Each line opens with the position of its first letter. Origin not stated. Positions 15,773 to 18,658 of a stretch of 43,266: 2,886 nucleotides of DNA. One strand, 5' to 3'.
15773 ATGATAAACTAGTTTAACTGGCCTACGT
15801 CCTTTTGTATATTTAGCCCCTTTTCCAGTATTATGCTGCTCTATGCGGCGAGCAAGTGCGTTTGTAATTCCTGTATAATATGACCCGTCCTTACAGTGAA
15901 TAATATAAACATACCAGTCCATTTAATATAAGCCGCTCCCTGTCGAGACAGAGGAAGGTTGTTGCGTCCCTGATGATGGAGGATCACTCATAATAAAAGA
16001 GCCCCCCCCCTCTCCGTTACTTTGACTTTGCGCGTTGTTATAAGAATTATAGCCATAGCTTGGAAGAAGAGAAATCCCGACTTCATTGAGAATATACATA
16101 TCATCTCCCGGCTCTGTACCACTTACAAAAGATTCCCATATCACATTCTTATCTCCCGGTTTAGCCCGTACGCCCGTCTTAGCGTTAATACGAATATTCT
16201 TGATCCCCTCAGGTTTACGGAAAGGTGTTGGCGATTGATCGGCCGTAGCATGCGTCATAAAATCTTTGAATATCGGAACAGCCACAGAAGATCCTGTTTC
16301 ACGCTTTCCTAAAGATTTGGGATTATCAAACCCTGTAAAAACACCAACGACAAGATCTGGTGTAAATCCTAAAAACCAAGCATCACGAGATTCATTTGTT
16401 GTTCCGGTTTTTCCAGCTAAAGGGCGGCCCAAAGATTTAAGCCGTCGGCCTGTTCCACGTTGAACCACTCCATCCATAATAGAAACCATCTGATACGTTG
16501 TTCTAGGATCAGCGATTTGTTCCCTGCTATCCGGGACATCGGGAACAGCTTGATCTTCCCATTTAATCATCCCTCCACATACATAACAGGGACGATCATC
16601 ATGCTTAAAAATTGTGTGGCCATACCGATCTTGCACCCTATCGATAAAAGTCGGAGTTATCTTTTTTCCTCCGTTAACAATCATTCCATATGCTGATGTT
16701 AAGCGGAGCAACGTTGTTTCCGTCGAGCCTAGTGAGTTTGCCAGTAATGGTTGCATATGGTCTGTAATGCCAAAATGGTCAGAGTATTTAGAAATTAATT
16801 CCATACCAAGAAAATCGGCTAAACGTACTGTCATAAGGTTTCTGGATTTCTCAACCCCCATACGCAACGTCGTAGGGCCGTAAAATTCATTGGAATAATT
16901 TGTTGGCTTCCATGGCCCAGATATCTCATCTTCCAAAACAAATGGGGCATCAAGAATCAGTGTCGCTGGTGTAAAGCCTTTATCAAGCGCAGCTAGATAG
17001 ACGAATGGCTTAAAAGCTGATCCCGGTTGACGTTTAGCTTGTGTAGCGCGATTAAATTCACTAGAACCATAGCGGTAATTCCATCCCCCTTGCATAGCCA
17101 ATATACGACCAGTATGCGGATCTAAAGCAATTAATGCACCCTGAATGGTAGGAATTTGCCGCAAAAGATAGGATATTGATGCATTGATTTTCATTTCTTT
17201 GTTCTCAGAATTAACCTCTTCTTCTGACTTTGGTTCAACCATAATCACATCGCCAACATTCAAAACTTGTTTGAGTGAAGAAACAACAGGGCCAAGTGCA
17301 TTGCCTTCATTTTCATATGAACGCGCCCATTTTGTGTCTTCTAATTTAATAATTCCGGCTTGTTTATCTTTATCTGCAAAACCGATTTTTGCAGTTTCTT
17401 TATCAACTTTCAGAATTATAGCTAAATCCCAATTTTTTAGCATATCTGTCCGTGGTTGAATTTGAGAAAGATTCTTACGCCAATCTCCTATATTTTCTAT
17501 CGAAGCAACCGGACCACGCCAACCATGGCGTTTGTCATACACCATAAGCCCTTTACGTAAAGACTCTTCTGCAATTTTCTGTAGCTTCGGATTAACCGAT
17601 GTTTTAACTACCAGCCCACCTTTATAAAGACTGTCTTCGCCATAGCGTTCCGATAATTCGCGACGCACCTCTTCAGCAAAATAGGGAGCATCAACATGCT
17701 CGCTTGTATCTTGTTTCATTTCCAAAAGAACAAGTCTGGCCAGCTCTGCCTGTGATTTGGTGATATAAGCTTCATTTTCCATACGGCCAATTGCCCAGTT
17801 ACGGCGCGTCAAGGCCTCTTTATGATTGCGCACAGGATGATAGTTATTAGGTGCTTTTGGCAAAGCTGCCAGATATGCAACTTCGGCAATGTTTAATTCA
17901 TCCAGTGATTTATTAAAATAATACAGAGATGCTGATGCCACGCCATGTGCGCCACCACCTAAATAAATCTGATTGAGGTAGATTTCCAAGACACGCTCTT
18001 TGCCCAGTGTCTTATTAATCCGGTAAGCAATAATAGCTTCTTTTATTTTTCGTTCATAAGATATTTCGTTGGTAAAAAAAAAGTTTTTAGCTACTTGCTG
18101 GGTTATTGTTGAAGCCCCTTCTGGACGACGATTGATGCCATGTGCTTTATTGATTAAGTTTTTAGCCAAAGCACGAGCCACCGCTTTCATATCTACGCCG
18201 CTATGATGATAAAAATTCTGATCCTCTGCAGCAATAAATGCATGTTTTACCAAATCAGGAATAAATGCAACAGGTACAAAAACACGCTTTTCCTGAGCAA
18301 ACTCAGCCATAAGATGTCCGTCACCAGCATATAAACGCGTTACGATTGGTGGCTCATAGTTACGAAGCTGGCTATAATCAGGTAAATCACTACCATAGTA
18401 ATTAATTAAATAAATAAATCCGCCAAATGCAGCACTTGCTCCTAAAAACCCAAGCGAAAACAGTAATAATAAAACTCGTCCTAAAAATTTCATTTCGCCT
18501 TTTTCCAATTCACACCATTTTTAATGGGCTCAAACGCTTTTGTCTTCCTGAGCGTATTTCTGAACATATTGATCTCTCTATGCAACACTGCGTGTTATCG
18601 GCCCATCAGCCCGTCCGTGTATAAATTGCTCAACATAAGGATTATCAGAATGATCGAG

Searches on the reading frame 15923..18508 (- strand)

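Call 47: search_protein_families(library=pfam, proteins=[window:15923-18508:-], max_evalue=0.00001)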
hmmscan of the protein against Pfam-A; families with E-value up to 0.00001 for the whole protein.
window:15923-18508:- (861 aa): 3 families
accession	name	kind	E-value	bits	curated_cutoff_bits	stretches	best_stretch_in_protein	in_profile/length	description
PF00912.28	Transgly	-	2.4e-60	203.4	27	1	64-243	2-177/178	Transglycosylase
PF00905.27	Transpeptidase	-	6.1e-34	118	22.1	1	457-751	1-298/299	Penicillin binding protein transpeptidase domain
PF17092.11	PCB_OB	-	4.6e-21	76.1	27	1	330-455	1-111/111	Penicillin-binding protein OB-like domain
